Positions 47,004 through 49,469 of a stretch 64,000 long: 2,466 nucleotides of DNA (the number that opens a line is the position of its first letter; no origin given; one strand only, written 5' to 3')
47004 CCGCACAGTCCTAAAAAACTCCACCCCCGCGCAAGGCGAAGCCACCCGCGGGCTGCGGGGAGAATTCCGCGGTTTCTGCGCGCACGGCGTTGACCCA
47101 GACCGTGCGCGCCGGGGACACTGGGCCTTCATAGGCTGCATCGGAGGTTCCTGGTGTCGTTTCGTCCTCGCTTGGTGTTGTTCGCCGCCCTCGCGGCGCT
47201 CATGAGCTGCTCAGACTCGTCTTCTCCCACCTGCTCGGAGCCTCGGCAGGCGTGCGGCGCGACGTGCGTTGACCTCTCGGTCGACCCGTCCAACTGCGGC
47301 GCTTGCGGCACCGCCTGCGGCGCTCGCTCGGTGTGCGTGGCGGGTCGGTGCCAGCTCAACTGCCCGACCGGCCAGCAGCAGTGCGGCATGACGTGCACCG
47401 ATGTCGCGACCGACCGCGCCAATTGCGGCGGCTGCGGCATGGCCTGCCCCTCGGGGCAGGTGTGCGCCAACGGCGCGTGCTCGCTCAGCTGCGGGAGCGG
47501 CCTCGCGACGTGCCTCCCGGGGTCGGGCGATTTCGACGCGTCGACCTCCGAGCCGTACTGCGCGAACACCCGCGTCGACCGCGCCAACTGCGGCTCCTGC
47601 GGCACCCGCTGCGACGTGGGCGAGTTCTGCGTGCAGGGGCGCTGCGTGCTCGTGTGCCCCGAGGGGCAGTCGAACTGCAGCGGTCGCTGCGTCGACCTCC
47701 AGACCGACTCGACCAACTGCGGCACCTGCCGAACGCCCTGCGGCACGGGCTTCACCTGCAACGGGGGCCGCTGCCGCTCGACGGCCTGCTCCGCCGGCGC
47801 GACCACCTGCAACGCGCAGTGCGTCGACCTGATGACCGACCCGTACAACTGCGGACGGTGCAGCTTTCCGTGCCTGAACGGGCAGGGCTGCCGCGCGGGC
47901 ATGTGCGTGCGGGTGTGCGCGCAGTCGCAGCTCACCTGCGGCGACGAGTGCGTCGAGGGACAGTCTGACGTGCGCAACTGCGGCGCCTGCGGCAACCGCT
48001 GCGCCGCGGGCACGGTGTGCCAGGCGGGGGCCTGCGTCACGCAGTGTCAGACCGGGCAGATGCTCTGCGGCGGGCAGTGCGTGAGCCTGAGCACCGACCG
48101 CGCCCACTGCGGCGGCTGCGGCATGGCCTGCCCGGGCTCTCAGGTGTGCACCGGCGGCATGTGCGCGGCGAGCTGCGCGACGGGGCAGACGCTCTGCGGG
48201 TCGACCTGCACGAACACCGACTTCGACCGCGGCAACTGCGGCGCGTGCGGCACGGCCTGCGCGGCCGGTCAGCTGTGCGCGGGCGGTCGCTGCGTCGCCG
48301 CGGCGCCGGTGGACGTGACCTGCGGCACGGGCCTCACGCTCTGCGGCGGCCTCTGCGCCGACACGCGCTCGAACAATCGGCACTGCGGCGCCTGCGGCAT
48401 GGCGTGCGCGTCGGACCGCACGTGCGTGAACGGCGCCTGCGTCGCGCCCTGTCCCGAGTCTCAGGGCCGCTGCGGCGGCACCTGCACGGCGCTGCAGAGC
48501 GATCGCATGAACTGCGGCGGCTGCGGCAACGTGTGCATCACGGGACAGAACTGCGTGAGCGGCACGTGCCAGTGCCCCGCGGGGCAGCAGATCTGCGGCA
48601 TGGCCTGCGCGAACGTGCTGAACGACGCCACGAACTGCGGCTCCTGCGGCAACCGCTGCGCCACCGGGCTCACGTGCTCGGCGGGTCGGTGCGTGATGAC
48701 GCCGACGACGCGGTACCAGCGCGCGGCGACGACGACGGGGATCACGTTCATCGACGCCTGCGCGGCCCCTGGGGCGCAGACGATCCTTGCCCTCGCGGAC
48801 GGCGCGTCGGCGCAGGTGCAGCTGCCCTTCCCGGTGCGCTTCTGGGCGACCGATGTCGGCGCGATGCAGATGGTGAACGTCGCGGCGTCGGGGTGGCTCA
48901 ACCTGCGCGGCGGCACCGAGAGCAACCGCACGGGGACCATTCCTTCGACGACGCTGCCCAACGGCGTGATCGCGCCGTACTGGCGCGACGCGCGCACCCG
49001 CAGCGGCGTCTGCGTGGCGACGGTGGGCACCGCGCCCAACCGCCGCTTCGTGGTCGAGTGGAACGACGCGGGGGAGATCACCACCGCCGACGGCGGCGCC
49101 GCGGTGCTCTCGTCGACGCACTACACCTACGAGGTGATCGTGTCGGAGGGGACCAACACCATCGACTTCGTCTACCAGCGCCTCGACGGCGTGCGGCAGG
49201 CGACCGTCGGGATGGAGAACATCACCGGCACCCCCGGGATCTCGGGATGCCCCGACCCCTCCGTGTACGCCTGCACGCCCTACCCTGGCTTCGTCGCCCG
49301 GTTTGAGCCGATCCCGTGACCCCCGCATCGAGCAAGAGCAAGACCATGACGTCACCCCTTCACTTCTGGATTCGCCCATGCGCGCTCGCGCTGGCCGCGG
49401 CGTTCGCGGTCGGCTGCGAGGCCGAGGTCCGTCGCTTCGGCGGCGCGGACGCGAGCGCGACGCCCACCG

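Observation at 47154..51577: Tandem pair of giant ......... cysteine-rich repeat lipoproteins sharing an uncharacterised C-terminal domain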

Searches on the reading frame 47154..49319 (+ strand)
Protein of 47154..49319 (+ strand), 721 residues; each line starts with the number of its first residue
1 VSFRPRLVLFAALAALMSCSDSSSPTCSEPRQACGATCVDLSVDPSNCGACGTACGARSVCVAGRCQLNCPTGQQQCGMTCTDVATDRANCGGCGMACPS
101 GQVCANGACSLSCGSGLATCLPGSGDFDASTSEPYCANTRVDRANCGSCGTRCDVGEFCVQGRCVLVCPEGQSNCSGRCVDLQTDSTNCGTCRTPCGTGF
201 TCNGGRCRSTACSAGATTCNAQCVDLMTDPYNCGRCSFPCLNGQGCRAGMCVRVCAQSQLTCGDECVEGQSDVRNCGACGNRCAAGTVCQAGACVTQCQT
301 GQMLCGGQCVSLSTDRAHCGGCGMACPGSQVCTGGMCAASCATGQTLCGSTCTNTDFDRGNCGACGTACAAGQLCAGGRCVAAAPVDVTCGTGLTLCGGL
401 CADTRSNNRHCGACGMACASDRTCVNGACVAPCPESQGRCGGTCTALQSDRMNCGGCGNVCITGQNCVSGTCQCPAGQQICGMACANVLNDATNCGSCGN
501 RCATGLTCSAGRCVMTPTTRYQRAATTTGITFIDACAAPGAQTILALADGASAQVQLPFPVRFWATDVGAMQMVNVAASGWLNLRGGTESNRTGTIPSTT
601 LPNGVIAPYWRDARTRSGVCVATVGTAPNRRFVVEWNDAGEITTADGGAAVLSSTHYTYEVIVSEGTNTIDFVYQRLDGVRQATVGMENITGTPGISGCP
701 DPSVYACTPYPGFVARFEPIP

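Call 3: search_protein_families(library=pfam, proteins=[window:47154-49319:+], max_evalue=0.1)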
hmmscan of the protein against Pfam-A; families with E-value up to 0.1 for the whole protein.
window:47154-49319:+ (721 aa): 1 family
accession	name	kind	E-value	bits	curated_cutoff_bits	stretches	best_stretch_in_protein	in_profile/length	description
PF04885.19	Stig1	-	1.7e-57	192.3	24.1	11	291-338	36-83/85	Stigma-specific STIG1-like protein family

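Call 4: search_protein_families(library=ncbifam, proteins=[window:47154-49319:+], max_evalue=0.1)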
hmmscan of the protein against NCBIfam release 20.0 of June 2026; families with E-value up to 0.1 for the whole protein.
window:47154-49319:+ (721 aa): 1 family
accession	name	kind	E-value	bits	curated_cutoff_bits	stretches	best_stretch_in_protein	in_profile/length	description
NF041328.1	C_rich_MXAN6577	subfamily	1.5e-109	362.3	100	4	254-380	20-144/145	MXAN_6577-like cysteine-rich protein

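Call 34: find_related_loci(query=window:47154-49319:+, collection=genome_contigs, flank=10000)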
Query window:47154-49319:+ (721 aa) in genome_contigs; peptide patterns used: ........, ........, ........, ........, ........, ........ (x = any residue, [..] = any of these).
51 stretches matched a pattern; 24 encode a relative of the query (tblastn E <= 1e-3); 24 distinct loci.
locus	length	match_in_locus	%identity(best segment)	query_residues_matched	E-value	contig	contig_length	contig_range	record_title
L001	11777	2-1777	81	22-721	0e+0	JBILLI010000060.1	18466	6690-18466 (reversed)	MAG: Polyangiales bacterium isolate ME2017-07-27_3300044645_group7_bin3 Rohwer_bin1483_scaffold_2265_c1, whole genome sh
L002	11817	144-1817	38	3-522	1e-83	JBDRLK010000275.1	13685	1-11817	MAG: Pseudomonadota bacterium isolate MEGAHIT-group-1.774 k141_11786512, whole genome shotgun sequence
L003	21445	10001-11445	41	23-528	3e-68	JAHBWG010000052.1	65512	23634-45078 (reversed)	MAG: Sandaracinaceae bacterium isolate ACE_MYX11 MYX11_52, whole genome shotgun sequence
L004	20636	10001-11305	41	21-518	1e-61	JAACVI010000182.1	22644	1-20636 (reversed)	MAG: Myxococcales bacterium isolate CG_2015-01_69_45 CG_2015-01_curated_scaffold_5360, whole genome shotgun sequence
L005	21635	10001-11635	42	25-721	2e-53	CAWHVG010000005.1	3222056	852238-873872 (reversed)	MAG: uncultured proteobacterium isolate MFD02416.bin.1.293 genome assembly, contig: contig_6130, whole genome shotgun se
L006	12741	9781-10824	39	34-523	3e-52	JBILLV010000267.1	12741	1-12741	MAG: Polyangiales bacterium isolate ME2017-08-08_3300044911_group7_bin125 Rohwer_bin1484_scaffold_6053_c1, whole genome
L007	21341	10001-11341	37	27-561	7e-43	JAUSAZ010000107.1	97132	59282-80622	MAG: Myxococcales bacterium isolate E6_metabat.bin.30 E6_k141_95750, whole genome shotgun sequence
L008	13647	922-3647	35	21-635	3e-34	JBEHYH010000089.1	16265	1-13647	MAG: Myxococcota bacterium isolate ESF1.bin.39 NODE_3704_length_16265_cov_3.874923, whole genome shotgun sequence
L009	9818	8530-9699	33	34-520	1e-26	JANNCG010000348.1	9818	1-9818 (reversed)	MAG: Myxococcales bacterium isolate OTE_78_metabat_205 OTE_78_k141_2778804, whole genome shotgun sequence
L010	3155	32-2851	39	27-686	3e-23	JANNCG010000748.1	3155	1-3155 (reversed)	MAG: Myxococcales bacterium isolate OTE_78_metabat_205 OTE_78_k141_1054107, whole genome shotgun sequence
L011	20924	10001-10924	36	27-502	2e-30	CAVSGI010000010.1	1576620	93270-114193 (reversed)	MAG: uncultured delta proteobacterium isolate MFD05684.bin.2.251 genome assembly, contig: contig_45738, whole genome sho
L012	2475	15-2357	32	24-582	5e-22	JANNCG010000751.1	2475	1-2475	MAG: Myxococcales bacterium isolate OTE_78_metabat_205 OTE_78_k141_3791849, whole genome shotgun sequence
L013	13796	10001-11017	33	32-509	2e-20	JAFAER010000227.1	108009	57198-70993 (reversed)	MAG: Proteobacteria bacterium isolate OH_SBlB_141 k127_1538997, whole genome shotgun sequence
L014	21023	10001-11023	32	17-514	7e-16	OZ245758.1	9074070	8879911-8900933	MAG: Polyangiales bacterium isolate 1b4c1a86-0460-4abd-8bdf-cdfbe91d77c6 genome assembly, chromosome: 1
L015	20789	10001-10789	35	33-535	2e-14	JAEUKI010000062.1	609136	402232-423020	MAG: Myxococcales bacterium isolate new MAG-91 k141_1617262, whole genome shotgun sequence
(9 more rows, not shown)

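Call 45: find_homologous_proteins(query=window:47154-49319:+, max_evalue=1e-10)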
Query window:47154-49319:+ (721 aa): 4029 proteins with E <= 1e-10 among 8000 candidates; the best 120 are listed.
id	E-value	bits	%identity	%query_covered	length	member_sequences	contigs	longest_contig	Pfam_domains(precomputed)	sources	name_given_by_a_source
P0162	2.6e-184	633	48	97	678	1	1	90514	PF04885.20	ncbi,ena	-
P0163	2.8e-158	547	45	99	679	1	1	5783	PF04885.20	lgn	-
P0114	2.1e-141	491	43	99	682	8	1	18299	PF04885.20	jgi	jgi:hypothetical protein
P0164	6.0e-141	489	42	100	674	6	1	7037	PF04885.20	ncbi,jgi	jgi:hypothetical protein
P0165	2.7e-138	481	43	96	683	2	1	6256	PF04885.20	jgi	-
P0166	2.2e-134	468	41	96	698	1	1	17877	PF04885.20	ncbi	-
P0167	8.5e-132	459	38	65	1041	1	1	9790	PF04885.20,PF13620.13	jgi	jgi:hypothetical protein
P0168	2.2e-130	454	41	96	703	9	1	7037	PF04885.20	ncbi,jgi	jgi:hypothetical protein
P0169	3.0e-130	454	39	96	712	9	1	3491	PF04885.20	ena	-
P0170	7.9e-127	443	42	68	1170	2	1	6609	PF04885.20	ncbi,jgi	jgi:hypothetical protein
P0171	5.0e-125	437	40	91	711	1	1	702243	PF04885.20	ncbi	ncbi:MAG: MXAN_6577-like cysteine-rich protein [Polyangiales bacterium]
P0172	6.3e-124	433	41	83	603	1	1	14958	PF04885.20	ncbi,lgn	-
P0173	5.9e-122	427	36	92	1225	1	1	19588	PF13385.14,PF04885.20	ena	-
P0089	1.7e-121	425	41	81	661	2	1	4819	PF04885.20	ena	-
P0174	2.6e-121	424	40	66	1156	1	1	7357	PF04885.20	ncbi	-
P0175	2.8e-118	414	41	67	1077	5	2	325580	PF04885.20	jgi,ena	-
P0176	1.4e-116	409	47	45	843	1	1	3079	PF04885.20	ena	-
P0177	7.1e-115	403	37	89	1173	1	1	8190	PF04151.22,PF04885.20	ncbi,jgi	jgi:hypothetical protein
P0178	2.1e-114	402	38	69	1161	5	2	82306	PF04885.20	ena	-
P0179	2.7e-113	398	38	88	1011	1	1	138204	PF04885.20,PF06739.18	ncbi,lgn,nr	ncbi:MAG: hypothetical protein EP343_09525 [Deltaproteobacteria bacterium]|nr:MAG: hypothetical prot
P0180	7.4e-111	390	38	65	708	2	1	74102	PF13385.14,PF04885.20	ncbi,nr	ncbi:MAG: hypothetical protein HYV09_02725 [Deltaproteobacteria bacterium]|nr:hypothetical protein [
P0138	2.2e-110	388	39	97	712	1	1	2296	PF04885.20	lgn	-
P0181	3.2e-110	388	44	77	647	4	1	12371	PF04885.20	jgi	-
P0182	3.0e-109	384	36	83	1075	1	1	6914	PF01839.30,PF13517.13,PF04885.20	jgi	jgi:hypothetical protein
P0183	5.5e-109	384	46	68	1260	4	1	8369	PF04151.22,PF04885.20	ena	-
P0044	4.0e-108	381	42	77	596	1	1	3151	PF04885.20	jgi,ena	-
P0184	4.6e-108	381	42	77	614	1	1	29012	PF04885.20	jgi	jgi:hypothetical protein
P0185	4.2e-106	374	41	77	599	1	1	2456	PF04885.20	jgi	jgi:hypothetical protein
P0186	1.9e-105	372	38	92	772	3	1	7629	PF04885.20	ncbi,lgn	-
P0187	3.0e-105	371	43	71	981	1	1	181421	PF04885.20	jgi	-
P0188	5.6e-105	370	38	69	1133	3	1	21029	PF07494.18,PF04885.20,PF24684.2,PF08450.19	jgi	-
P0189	4.4e-104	367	44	67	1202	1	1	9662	PF04885.20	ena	-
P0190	8.0e-104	367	42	69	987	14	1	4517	PF04885.20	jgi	jgi:Stigma-specific protein, Stig1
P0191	3.3e-103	365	33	96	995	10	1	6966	PF04885.20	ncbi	-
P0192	1.3e-101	359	39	71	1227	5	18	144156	PF07494.18,PF04885.20,PF24684.2,PF08450.19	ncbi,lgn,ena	-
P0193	1.6e-101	359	38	89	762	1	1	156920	PF04885.20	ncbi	ncbi:MAG: MXAN_6577-like cysteine-rich protein [Polyangiales bacterium]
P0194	1.8e-101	359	38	92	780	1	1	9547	PF04885.20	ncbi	-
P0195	4.0e-101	358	36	71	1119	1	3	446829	PF04885.20,PF06739.18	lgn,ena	-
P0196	2.0e-100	355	42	82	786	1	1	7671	PF04885.20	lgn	-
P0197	2.2e-100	355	41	61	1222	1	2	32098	PF04885.20,PF01436.28,PF06739.18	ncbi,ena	-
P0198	3.0e-100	355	44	69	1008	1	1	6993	PF16627.11,PF04885.20,PF02191.24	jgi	jgi:hypothetical protein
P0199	5.6e-100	354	40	77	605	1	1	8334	PF04885.20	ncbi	-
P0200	1.5e-99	352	37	96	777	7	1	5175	PF04885.20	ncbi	-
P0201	1.6e-99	352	42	46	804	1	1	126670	PF04885.20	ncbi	ncbi:MAG: MXAN_6577-like cysteine-rich protein [Polyangiales bacterium]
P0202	5.3e-99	351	38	93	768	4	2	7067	PF04885.20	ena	-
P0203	7.4e-99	350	41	67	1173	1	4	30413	PF07494.18,PF04885.20,PF24684.2,PF08450.19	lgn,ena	-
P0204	1.5e-98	349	41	76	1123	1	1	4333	PF04885.20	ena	-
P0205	1.9e-98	349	34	97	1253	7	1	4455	PF04885.20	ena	-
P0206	1.9e-98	349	46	65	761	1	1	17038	PF04885.20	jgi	jgi:hypothetical protein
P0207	1.9e-98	349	38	94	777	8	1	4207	PF04885.20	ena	-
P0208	2.9e-98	348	39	77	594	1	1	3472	PF04885.20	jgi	jgi:hypothetical protein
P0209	3.5e-98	348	40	77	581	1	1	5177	PF04885.20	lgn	-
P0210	4.2e-98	348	37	93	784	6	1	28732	PF04885.20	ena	-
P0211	1.1e-97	346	42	68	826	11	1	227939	PF04885.20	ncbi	ncbi:MAG: MXAN_6577-like cysteine-rich protein [Polyangiales bacterium]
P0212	1.3e-97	346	43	64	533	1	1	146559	PF04885.20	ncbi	-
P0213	1.4e-97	346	46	64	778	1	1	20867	PF04885.20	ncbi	-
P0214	5.2e-97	344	39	73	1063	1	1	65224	PF04151.22,PF04885.20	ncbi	ncbi:MAG: MXAN_6577-like cysteine-rich protein [Polyangiales bacterium]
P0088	6.4e-97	344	41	76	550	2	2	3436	PF04885.20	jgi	jgi:hypothetical protein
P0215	1.1e-96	343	35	69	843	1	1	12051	PF04885.20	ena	-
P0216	3.0e-96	342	41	68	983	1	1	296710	PF04885.20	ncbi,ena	-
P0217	3.1e-96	341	40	64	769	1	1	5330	PF04885.20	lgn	-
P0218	1.1e-95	340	43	72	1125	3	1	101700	PF04885.20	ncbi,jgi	jgi:hypothetical protein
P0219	2.2e-95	339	44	65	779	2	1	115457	PF04885.20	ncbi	-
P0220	2.2e-95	339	36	92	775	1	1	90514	PF04885.20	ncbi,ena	-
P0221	3.4e-95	338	45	62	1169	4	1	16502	PF04885.20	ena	-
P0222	4.1e-95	338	35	93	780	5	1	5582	PF04885.20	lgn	-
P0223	5.3e-95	337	37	92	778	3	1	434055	PF04885.20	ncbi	ncbi:MAG: MXAN_6577-like cysteine-rich protein [Polyangiales bacterium]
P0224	6.4e-95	337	36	67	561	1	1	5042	PF04885.20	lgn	-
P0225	8.0e-95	337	43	53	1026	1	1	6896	PF04885.20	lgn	-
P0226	9.7e-95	337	46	69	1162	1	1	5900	PF04885.20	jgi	jgi:Stigma-specific protein, Stig1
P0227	1.2e-94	336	38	65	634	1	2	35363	PF04885.20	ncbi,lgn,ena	-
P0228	1.2e-94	336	45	63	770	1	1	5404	PF04885.20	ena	-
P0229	7.1e-94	334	36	69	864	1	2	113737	PF04885.20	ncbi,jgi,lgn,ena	-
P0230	9.4e-94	333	40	70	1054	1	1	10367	PF04885.20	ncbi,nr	ncbi:MAG: hypothetical protein HY744_00315 [Deltaproteobacteria bacterium]|nr:hypothetical protein [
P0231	1.9e-93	332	45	65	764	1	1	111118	PF04885.20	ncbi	-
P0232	6.4e-93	331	32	92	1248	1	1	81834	PF11617.14,PF04885.20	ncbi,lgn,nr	ncbi:MAG: hypothetical protein EP343_06215 [Deltaproteobacteria bacterium]|nr:MAG: hypothetical prot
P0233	8.3e-93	330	45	40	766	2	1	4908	PF04885.20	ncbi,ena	-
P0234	1.0e-91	327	40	67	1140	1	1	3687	PF04885.20,PF22544.3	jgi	jgi:hypothetical protein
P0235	1.5e-91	326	37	92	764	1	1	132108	PF04885.20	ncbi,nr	ncbi:MAG: hypothetical protein JNK72_23270 [Myxococcales bacterium]|nr:hypothetical protein [Myxococ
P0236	3.8e-91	325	41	65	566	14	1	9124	PF04885.20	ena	-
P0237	4.0e-91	325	46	62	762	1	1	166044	PF04885.20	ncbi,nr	ncbi:MAG: MXAN_6577-like cysteine-rich protein [Deltaproteobacteria bacterium]|nr:MXAN_6577-like cys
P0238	2.4e-90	322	35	93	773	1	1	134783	PF04885.20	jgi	-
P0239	2.8e-90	322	42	69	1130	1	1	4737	PF04151.22,PF04885.20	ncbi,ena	-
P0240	1.3e-89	320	41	67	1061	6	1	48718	PF21959.3,PF04885.20,PF24684.2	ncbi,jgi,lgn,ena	jgi:streptogramin lyase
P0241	3.2e-89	318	41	68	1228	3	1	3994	PF04885.20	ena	-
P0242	9.5e-89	317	40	77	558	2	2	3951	PF04885.20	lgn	-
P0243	1.0e-88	317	44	59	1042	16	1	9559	PF04885.20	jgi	jgi:streptogramin lyase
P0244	1.2e-88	316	33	94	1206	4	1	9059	PF04885.20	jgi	-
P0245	5.5e-88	314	38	77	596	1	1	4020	PF04885.20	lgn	-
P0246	2.1e-87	312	35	71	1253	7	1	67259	PF06977.18,PF01731.27,PF04885.20,PF13449.13,PF22807.3,PF24684.2,PF01436.28,PF25021.2,PF06739.18,PF08450.19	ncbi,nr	ncbi:hypothetical protein L6R29_06650 [Myxococcota bacterium]|nr:hypothetical protein [Myxococcota b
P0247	5.3e-87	311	35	72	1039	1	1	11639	PF04885.20,PF06739.18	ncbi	-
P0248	7.4e-87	310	35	70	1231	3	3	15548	PF23981.2,PF04885.20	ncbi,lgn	-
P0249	1.4e-86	310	44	71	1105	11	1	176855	PF04885.20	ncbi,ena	-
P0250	3.1e-86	308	46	37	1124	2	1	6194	PF04885.20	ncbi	-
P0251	4.1e-86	308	35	86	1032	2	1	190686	PF04885.20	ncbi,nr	ncbi:MAG: hypothetical protein H6727_04230 [Myxococcales bacterium]|nr:hypothetical protein [Myxococ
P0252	4.2e-86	308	39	67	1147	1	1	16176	PF23981.2,PF04885.20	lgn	-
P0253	4.4e-86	308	32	71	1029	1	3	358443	PF04885.20,PF06739.18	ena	-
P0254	4.8e-86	308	36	67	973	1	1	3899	PF00415.25,PF04885.20,PF13540.13,PF25384.2,PF25390.2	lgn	-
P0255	1.1e-85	307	38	68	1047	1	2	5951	PF04885.20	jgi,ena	-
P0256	1.1e-85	307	40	54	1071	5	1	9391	PF04885.20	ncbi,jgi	jgi:hypothetical protein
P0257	3.5e-85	305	42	42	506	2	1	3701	PF04885.20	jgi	jgi:hypothetical protein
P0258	3.9e-85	305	42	66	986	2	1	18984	PF04885.20,PF24684.2,PF08450.19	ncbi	-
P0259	4.2e-85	305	38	68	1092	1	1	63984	PF00415.25,PF04885.20,PF13540.13,PF25390.2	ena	-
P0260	1.0e-84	303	45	40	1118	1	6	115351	PF04885.20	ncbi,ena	-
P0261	1.2e-84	303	39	66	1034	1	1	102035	PF04885.20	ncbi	ncbi:MAG: hypothetical protein QM784_19295 [Polyangiaceae bacterium]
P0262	1.9e-84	302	42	68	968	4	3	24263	PF04885.20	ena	-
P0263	5.1e-84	301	35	70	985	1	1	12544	PF04885.20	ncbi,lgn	-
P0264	7.5e-84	301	41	65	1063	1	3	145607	PF04885.20,PF21164.3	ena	-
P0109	2.0e-83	299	42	64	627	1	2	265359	PF04885.20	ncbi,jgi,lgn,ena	-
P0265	2.3e-83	299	41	65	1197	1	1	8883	PF04885.20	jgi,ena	-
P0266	2.6e-83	299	42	50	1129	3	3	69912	PF04885.20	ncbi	-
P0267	3.7e-83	298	34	80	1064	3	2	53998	PF04885.20,PF06739.18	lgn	-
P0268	3.7e-83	298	39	69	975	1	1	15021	PF10462.16,PF04885.20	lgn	-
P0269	7.9e-83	297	41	37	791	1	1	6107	PF04885.20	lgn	-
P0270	1.4e-82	296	39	65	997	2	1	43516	PF04885.20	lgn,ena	-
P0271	1.4e-82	296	43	56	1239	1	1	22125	PF04885.20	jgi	-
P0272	1.5e-82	296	42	75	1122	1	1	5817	PF04885.20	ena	-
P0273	1.9e-82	296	33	89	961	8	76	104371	PF00415.25,PF04885.20,PF13540.13,PF25390.2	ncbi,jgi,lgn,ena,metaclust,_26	metaclust:\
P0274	2.2e-82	296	41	70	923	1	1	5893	PF04885.20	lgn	-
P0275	2.7e-82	295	42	56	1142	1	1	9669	PF07714.24,PF00069.32,PF04885.20,PF01636.30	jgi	jgi:serine/threonine protein kinase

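Call 46: find_encoding_contigs(protein=P0162, flank=8000, max_places=3)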
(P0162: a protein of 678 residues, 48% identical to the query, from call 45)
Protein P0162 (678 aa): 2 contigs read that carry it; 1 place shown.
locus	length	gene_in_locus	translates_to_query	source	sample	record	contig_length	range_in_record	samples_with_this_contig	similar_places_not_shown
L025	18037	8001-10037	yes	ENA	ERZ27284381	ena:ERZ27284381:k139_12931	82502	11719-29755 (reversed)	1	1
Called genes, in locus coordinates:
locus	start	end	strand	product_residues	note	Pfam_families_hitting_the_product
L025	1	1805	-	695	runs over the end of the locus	-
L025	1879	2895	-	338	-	-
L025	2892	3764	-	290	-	PF00034:Cytochrom_C, PF13442:Cytochrome_CBB3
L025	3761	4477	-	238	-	-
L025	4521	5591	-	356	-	-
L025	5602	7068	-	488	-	PF01943:Polysacc_synt, PF13440:Polysacc_synt_3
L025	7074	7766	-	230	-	-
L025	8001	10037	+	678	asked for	PF04885:Stig1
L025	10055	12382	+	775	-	PF04885:Stig1 (weak)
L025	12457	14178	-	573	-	PF02771:Acyl-CoA_dh_N, PF02770:Acyl-CoA_dh_M, PF00441:Acyl-CoA_dh_1, PF08028:Acyl-CoA_dh_2, PF21343:ACAD9-ACADV_C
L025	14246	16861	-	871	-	PF01564:Spermine_synth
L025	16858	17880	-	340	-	PF00248:Aldo_ket_red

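Call 47: find_encoding_contigs(protein=P0164, flank=8000, max_places=3)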
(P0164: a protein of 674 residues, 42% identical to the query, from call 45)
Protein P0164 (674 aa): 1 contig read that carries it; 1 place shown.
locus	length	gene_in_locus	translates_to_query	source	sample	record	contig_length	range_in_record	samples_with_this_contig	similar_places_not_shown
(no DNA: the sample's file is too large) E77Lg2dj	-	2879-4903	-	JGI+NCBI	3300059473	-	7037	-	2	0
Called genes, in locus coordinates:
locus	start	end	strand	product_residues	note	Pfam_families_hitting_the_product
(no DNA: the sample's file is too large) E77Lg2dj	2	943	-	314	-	?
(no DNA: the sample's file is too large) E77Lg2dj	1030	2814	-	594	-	PF00512:HisKA, PF02518:HATPase_c, PF00072:Response_reg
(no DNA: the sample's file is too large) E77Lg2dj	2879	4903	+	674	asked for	PF04885:Stig1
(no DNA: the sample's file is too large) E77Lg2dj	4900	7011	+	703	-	PF04885:Stig1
